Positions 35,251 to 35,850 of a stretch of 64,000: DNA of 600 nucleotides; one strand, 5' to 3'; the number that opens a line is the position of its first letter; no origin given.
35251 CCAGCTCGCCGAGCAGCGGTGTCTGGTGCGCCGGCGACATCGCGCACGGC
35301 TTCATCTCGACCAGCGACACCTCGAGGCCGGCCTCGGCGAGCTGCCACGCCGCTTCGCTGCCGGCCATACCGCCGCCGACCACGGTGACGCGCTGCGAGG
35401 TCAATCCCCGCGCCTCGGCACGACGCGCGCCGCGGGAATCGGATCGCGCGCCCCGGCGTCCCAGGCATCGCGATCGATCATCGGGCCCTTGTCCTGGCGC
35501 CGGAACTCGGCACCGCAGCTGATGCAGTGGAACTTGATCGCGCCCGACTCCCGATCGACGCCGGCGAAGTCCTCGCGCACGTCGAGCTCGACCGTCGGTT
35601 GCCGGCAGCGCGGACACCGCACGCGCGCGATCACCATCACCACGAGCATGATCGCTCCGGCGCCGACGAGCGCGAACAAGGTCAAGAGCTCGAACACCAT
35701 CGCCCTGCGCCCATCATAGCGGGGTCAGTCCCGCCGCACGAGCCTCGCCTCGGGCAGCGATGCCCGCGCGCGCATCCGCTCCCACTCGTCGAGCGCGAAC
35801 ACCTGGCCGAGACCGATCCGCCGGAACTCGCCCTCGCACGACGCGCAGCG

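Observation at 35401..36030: Tandem paralogous membrane-anchored zinc-ribbon mini-proteins wedged between topA and trmFO, translationally coupled to trmFO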

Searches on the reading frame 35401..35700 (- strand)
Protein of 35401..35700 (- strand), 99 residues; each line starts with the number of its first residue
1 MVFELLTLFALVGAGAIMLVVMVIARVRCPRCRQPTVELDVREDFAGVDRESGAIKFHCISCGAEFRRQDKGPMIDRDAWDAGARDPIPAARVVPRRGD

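Call 5: search_protein_families(library=pfam, proteins=[window:35401-35700:-], max_evalue=1)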
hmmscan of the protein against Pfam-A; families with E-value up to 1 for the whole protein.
window:35401-35700:- (99 aa): 10 families
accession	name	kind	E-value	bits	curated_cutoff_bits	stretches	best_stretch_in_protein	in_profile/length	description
PF23548.1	Zn_ribbon_FGT1_2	-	0.0047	16.9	27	1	24-43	18-34/35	FORGETTER1 second zinc ribbon domain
PF09723.15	Zn_ribbon_8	-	0.015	15.7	34.4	0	57-68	6-17/41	Zinc ribbon domain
PF13717.11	Zn_ribbon_4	-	0.032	14.6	30.3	0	26-34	25-33/36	zinc-ribbon domain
PF19792.4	DUF6276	-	0.074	13.6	27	1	28-62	1-35/128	Family of unknown function (DUF6276)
PF22191.2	IBR_1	-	0.1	12.9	27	0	51-66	16-31/47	IBR domain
PF23549.1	Zn_ribbon_GRF_2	-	0.13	12.5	27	1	28-43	3-18/45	GRF-like zinc ribbon domain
PF01155.25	HypA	-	0.15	12.5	28.9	0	51-70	65-84/112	Hydrogenase/urease nickel incorporation, metallochaperone, hypA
PF05876.18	GpA_ATPase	-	0.15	12.1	25.6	1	27-80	195-247/247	Phage terminase large subunit gpA, ATPase domain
PF24460.1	DUF7575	-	0.22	11.4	28.5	0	27-36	4-13/28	Domain of unknown function (DUF7575)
PF11682.14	Zn_ribbon_11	-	0.68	10.1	24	0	56-66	5-15/37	Probable zinc-ribbon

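Call 6: search_protein_families(library=ncbifam, proteins=[window:35401-35700:-], max_evalue=1)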
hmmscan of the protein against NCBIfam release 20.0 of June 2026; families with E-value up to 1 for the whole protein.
window:35401-35700:- (99 aa): 6 families
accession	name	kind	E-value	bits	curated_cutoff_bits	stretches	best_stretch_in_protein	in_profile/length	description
NF047912.1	ECs_2282_CxxC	subfamily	0.0043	16.9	37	1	27-70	3-41/60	ECs_2282 family putative zinc-binding protein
NF041909.1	HVO_2753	equivalog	0.0082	16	80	1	52-69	22-39/59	HVO_2753 family zinc finger protein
NF041197.2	CxxC_Se_CxxC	equivalog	0.0095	16.1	40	1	50-80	12-42/53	dual CXXC motif small (seleno)protein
TIGR02605.1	CxxC_CxxC_SSSS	subfamily_domain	0.036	14.2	31.3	0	56-68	5-17/52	FmdB family zinc ribbon protein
NF011481.0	PRK14890.1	equivalog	0.065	13.3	61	0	54-69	25-41/61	putative Zn-ribbon RNA-binding protein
TIGR02098.1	MJ0042_CXXC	domain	0.49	10.1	20.9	0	26-34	25-33/38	MJ0042-type zinc finger domain-containing protein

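Call 9: find_homologous_proteins(query=window:35404-35700:-, max_evalue=0.001)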
Query window:35404-35700:- (99 aa): 1 proteins with E <= 0.001 among 12 candidates.
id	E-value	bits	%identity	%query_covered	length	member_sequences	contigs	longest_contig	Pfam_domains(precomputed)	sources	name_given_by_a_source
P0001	1.5e-59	216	100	100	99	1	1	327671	-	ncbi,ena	-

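Call 11: find_encoding_contigs(protein=P0001, flank=10000, max_places=6)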
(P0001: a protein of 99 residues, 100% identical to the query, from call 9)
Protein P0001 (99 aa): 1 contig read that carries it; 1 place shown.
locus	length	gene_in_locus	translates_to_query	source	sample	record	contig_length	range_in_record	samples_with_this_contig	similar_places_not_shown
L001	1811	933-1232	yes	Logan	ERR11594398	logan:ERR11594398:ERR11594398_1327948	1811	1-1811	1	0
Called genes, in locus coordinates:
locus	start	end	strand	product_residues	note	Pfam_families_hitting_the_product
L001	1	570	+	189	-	?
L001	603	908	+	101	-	-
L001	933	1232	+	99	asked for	-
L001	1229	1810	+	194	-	?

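Call 21: search_protein_representatives(alignment_id=A1)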
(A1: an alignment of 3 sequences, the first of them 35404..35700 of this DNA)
Query: 3 sequences, 101 profile positions. Proteins with E-value up to 0.001 (for the whole library): 50; up to 1e-10: 8; up to 1e-30: 1. The best 50 are listed.
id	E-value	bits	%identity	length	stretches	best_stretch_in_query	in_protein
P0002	7.5e-55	199.4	-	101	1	1-101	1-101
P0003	3.6e-18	81.6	-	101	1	13-100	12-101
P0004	4.5e-16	74.9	-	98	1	12-100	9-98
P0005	6.7e-16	74.3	-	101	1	13-97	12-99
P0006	3.4e-15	72.1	-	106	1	13-100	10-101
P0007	4.4e-14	68.5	-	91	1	17-100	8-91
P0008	4.0e-11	59.0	-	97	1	13-99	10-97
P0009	6.2e-11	58.4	-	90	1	9-98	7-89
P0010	2.4e-09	53.3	-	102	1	17-100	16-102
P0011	2.1e-08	50.3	-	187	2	28-90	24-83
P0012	3.6e-08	49.5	-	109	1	18-100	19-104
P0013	4.5e-08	49.2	-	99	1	9-95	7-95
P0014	1.5e-07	47.5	-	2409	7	4-42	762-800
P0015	3.6e-07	46.3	-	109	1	18-99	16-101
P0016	2.0e-06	43.9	-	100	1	18-100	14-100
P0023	6.5e-06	42.3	-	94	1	18-99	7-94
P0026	2.3e-05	40.5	-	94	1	19-99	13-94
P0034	5.2e-05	39.4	-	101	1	10-98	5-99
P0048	7.5e-04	35.6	-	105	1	19-101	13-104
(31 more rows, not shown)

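Call 26: find_homologous_proteins(query=A3, max_evalue=0.001)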
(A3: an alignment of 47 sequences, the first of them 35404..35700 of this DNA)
Query A3 (47 sequences) (99 aa, profile of the alignment): 11 proteins with E <= 0.001 among 2925 candidates.
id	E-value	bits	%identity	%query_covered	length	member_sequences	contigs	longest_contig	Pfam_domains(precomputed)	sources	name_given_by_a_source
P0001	6.2e-25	105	100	100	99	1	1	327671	-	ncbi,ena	-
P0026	3.4e-22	96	30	67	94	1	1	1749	-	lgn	-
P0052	1.3e-21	94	47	43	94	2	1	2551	-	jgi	jgi:hypothetical protein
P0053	9.9e-21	91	26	87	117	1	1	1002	-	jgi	jgi:hypothetical protein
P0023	1.2e-20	91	31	90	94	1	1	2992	-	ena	-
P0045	2.5e-19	87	43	37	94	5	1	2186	-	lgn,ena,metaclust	metaclust:\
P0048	7.9e-19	85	32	86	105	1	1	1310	-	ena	-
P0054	2.1e-17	80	25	97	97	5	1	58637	-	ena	-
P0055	2.9e-17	80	41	37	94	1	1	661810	-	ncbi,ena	-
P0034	3.1e-17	80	35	91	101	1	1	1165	-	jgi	jgi:transposase-like protein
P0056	3.0e-13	67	33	84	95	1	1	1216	-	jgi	jgi:hypothetical protein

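Call 27: find_encoding_contigs(protein=P0055, flank=8000, max_places=3)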
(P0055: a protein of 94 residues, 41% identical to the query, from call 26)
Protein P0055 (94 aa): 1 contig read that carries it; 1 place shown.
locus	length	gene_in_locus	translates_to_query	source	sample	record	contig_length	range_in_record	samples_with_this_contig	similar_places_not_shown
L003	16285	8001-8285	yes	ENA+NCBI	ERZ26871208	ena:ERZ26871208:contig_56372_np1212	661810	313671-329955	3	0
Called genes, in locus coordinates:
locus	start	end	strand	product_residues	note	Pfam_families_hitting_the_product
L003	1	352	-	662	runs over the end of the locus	PF00884:Sulfatase, PF16347:SGSH_C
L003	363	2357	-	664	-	-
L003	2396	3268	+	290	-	PF07719:TPR_2 (faint), PF13181:TPR_8 (faint), PF13428:TPR_14 (faint), PF13525:YfiO (weak), PF13432:TPR_16, PF13424:TPR_12 (weak), PF14559:TPR_19 (weak), PF13174:TPR_6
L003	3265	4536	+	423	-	PF01476:LysM (weak)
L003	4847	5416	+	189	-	PF02481:DNA_processg_A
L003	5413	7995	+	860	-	PF01751:Toprim, PF01131:Topoisom_bac, PF01396:Zn_ribbon_Top1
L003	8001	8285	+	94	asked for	-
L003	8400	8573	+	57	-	-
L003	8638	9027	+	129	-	-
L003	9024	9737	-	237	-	-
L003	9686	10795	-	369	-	-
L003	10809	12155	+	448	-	PF00890:FAD_binding_2 (weak), PF01134:GIDA, PF01266:DAO (weak), PF07992:Pyr_redox_2 (faint), PF12831:FAD_oxidored (weak), PF13450:NAD_binding_8 (weak)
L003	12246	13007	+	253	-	-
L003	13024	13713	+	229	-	PF00106:adh_short, PF08659:KR, PF01370:Epimerase (weak), PF13561:adh_short_C2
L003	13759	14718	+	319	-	PF02899:Phage_int_SAM_1, PF00589:Phage_integrase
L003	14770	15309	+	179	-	PF00227:Proteasome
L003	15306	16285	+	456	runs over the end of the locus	PF00493:MCM (faint), PF07724:AAA_2 (weak), PF13401:AAA_22 (faint), PF00004:AAA (weak), PF07728:AAA_5 (faint), PF07724:AAA_2, PF00004:AAA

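Call 28: find_encoding_contigs(protein=P0054, flank=8000, max_places=3)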
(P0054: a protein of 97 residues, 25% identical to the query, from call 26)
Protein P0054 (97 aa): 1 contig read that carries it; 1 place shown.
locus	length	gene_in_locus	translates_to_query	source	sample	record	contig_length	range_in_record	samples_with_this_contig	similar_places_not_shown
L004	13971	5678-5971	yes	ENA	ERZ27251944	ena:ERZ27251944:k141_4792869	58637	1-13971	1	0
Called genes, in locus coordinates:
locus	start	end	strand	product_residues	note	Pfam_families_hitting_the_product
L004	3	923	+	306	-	?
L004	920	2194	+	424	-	PF01476:LysM (weak)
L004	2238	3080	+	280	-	PF02481:DNA_processg_A, PF18306:LDcluster4 (faint)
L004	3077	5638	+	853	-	PF01751:Toprim, PF01131:Topoisom_bac, PF01396:Zn_ribbon_Top1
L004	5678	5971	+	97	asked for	-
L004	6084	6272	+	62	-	-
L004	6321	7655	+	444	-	PF01134:GIDA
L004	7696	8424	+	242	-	-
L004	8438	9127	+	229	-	PF00106:adh_short, PF08659:KR, PF01370:Epimerase, PF13561:adh_short_C2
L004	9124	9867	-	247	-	PF21813:DUF6882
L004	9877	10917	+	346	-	PF13495:Phage_int_SAM_4 (faint), PF02899:Phage_int_SAM_1, PF00589:Phage_integrase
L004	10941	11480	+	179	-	PF00227:Proteasome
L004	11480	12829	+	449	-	PF00493:MCM (faint), PF00004:AAA (weak), PF07724:AAA_2 (weak), PF07728:AAA_5 (faint), PF13401:AAA_22 (faint), PF07724:AAA_2, PF00004:AAA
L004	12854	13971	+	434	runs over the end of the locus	PF00202:Aminotran_3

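Call 32: find_related_loci(query=A4, collection=genome_contigs, flank=5000)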
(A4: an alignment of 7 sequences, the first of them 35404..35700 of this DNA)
Query A4 (99 aa) in genome_contigs; peptide patterns used: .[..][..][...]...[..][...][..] (x = any residue, [..] = any of these).
85 stretches matched a pattern; 3 encode a relative of the query (tblastn E <= 1e-3); 3 distinct loci.
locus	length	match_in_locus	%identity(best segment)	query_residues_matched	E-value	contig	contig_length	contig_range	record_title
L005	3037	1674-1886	55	24-93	1e-21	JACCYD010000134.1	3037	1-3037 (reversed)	MAG: Deltaproteobacteria bacterium isolate MGR_bin195 SD2897-2912_k127_5129107, whole genome shotgun sequence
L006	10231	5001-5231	49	14-91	1e-17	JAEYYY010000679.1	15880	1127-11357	MAG: Proteobacteria bacterium isolate OH_CBlB_71 k127_691332, whole genome shotgun sequence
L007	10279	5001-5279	37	3-96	2e-17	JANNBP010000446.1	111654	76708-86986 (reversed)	MAG: Deltaproteobacteria bacterium isolate OTE_78_metabat_316 OTE_78_k141_1888807, whole genome shotgun sequence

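Call 37: list_cluster_members(proteins=[P0001, P0002, P0055])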
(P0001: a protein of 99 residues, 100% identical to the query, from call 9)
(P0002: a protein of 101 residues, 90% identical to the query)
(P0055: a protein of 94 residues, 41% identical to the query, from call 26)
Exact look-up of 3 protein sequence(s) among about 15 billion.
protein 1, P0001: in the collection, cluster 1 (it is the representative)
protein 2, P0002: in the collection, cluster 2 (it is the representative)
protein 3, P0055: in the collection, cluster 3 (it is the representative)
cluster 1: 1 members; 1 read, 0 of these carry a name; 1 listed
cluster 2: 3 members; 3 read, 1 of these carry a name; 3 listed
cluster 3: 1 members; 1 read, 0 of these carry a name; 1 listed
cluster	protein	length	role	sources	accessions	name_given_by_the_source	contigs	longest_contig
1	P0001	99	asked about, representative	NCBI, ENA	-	-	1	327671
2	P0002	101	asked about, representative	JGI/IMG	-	hypothetical protein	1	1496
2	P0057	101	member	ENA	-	-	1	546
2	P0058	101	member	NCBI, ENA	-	-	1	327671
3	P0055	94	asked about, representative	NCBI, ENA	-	-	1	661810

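Call 38: search_solved_structures(query=A3, max_evalue=10, show_alignments=3)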
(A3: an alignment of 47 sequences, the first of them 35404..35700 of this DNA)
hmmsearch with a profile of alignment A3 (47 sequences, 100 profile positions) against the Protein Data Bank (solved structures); distinct sequences matched with E-value up to 10: 247 (the best 60 are shown).
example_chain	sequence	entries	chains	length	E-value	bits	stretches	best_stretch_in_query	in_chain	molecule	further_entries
2i13_A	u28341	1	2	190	7.4e-11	44.8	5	29-74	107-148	Aart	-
5v3m_C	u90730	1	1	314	3.4e-07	33.1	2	23-71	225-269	Zinc finger protein 568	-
5wjq_D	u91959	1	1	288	3.4e-07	33.1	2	23-71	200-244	Zinc finger protein 568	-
5v3g_D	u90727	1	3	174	4.5e-06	29.4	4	50-72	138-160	PR domain zinc finger protein 9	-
5v3j_E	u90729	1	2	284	4.6e-06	29.4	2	22-71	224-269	Zinc finger protein 568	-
1mey_C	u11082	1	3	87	1.2e-05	28.1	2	28-72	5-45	CONSENSUS ZINC FINGER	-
5egb_A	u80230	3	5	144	4.8e-05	26.2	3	49-72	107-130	Histone-lysine N-methyltransferase PRDM9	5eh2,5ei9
2dlq_A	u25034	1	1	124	5.8e-05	25.9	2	28-76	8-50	GLI-Kruppel family member HKR3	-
7n5s_A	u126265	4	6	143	7.1e-05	25.6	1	25-74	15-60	Zinc finger and BTB domain-containing protein 7A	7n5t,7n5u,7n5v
7n5w_A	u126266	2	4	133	7.2e-05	25.6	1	28-74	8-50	Zinc finger and BTB domain-containing protein 7A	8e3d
7eyi_G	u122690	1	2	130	9.3e-05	25.2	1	28-74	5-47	Zinc finger and BTB domain-containing protein 7A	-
8h9h_G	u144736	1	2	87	0.00015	24.6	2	28-75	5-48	Zinc finger and BTB domain-containing protein 7A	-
8e3e_A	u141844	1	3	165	0.00016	24.5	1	24-74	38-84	Zinc finger and BTB domain-containing protein 7A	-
4c2m_I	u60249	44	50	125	0.00016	24.5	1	25-72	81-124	DNA-DIRECTED RNA POLYMERASE I SUBUNIT RPA12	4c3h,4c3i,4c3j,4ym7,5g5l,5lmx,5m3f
7mc1_A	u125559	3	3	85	0.0006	22.7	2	29-73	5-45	Isoform 2 of Zinc finger and BTB domain-containing protein 17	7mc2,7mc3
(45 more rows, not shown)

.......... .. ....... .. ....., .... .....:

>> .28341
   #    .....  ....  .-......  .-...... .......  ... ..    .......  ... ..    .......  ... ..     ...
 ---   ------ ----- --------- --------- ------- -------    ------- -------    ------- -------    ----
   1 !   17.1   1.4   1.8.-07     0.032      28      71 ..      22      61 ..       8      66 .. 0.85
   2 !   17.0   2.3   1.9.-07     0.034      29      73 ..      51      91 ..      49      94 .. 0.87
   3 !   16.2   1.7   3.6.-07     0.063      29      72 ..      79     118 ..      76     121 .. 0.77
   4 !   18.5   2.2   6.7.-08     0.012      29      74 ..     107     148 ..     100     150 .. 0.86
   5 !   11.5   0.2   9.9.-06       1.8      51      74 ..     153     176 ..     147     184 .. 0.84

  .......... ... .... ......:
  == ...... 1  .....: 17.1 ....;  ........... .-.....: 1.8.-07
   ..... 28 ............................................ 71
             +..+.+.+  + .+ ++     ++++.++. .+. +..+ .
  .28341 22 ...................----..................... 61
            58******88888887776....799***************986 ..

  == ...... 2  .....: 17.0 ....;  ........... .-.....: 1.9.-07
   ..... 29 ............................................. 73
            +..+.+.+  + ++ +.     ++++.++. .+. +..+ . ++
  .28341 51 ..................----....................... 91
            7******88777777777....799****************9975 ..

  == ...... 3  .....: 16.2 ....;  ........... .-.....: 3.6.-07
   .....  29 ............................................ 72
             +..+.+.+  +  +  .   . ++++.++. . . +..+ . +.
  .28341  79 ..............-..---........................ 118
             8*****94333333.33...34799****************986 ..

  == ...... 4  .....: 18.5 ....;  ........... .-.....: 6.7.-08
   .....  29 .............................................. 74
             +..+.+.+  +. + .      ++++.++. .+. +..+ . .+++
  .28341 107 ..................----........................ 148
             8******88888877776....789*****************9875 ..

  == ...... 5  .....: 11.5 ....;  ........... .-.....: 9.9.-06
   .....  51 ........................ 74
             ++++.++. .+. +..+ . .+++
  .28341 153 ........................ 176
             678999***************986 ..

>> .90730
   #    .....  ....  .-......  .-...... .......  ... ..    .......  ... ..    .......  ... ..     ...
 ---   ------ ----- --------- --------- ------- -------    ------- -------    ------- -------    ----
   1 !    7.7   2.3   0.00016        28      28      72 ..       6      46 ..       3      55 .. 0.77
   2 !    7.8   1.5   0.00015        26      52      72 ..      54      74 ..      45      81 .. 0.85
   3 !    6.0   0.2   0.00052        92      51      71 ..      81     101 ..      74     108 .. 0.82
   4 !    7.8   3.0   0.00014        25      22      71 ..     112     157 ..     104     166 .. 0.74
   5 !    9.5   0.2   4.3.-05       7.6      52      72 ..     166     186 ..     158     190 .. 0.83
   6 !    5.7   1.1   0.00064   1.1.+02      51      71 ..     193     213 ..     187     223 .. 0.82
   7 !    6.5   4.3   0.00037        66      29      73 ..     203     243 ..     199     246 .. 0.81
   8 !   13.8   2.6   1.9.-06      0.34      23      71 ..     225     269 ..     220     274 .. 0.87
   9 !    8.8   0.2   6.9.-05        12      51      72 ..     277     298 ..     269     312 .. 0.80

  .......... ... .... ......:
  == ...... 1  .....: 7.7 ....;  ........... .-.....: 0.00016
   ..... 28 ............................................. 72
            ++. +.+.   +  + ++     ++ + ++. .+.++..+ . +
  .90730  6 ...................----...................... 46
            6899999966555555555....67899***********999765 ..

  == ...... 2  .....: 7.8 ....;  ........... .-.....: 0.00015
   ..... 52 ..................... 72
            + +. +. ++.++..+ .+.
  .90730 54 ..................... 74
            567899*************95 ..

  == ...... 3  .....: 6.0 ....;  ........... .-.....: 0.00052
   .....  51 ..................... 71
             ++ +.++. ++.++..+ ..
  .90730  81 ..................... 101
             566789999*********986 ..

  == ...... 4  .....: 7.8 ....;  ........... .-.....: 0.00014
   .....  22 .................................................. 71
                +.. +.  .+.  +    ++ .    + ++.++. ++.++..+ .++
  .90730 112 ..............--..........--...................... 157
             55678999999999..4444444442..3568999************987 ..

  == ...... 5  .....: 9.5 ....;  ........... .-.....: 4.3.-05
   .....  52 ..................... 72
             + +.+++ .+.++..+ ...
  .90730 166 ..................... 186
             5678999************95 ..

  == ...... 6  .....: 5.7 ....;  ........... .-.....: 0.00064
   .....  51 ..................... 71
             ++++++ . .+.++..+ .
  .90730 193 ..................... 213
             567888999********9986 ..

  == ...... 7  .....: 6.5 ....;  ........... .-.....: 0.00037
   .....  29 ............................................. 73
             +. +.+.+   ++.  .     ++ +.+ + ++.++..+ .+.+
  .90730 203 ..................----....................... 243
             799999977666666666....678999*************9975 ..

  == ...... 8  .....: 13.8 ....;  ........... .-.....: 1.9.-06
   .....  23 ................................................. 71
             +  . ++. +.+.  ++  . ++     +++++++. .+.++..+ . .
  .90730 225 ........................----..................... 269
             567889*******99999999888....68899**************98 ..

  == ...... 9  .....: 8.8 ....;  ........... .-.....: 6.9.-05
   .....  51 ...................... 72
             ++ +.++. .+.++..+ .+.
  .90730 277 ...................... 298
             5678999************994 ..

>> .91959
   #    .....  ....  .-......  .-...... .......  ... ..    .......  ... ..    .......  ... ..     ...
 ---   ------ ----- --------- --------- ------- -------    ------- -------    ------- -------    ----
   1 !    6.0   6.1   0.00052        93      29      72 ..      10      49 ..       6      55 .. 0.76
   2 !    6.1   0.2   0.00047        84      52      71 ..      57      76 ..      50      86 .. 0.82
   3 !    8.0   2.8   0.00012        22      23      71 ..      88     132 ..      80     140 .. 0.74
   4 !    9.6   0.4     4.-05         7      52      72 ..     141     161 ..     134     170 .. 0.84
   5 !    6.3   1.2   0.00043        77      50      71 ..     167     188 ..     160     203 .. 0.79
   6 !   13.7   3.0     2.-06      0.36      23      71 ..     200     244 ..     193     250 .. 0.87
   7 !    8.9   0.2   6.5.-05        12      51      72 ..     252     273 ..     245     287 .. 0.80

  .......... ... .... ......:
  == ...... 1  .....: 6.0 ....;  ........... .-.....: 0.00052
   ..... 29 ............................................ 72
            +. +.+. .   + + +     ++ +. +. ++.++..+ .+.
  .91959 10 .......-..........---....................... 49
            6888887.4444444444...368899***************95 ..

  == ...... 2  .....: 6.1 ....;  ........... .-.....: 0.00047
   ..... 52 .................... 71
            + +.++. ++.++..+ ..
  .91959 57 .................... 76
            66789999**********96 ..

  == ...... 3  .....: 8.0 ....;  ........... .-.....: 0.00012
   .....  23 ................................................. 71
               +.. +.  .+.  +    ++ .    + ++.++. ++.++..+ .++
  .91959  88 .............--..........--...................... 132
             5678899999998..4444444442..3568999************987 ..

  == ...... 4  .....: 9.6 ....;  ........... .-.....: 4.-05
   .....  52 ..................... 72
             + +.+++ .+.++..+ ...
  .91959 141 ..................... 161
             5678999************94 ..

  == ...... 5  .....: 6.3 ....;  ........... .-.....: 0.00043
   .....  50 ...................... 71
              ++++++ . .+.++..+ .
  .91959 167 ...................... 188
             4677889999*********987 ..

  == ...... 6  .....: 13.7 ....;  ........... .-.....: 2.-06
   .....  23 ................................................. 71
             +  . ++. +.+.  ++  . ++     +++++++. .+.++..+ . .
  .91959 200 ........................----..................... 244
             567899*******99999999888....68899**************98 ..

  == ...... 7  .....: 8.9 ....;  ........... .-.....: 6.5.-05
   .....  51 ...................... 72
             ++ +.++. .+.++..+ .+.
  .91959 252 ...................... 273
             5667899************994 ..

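Call 42: find_related_loci(query=A4, collection=metagenome_contigs, flank=4000)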
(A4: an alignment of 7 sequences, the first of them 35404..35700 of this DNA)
Query A4 (99 aa) in metagenome_contigs; peptide patterns used: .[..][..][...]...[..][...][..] (x = any residue, [..] = any of these).
118 stretches matched a pattern; 4 encode a relative of the query (tblastn E <= 1e-3); 4 distinct loci.
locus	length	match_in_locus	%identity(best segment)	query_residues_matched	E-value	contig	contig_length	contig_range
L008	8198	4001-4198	53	29-93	1e-20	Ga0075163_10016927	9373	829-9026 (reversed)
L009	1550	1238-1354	44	56-94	1e-10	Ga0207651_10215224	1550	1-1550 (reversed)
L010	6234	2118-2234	44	56-94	1e-10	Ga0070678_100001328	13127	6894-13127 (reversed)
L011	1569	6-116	49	59-95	2e-9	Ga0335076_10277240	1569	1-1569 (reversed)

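Call 43: predict_structure(alignment_id=A3)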
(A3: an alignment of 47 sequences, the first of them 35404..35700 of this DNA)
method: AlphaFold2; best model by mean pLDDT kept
length: 99 residues; sequences in the alignment: 47
mean_pLDDT: 91.5   pTM: 0.64
mean pLDDT of the five models: 91.5, 91.2, 89.5, 88.4, 87.3
residues with pLDDT >= 90: 72; 70-90: 26; 50-70: 1; < 50: 0
segments of 3 or more residues with pLDDT < 50: none
pLDDT, mean of each block of 10 residues (from residue 1): 96 95 88 94 89 94 95 93 84 85
secondary structure, 60 per line:
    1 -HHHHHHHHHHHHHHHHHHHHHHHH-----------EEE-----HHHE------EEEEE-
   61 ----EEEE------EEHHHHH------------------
elements in order: H2-25 E37-39 E55-59 E65-68 H77-81
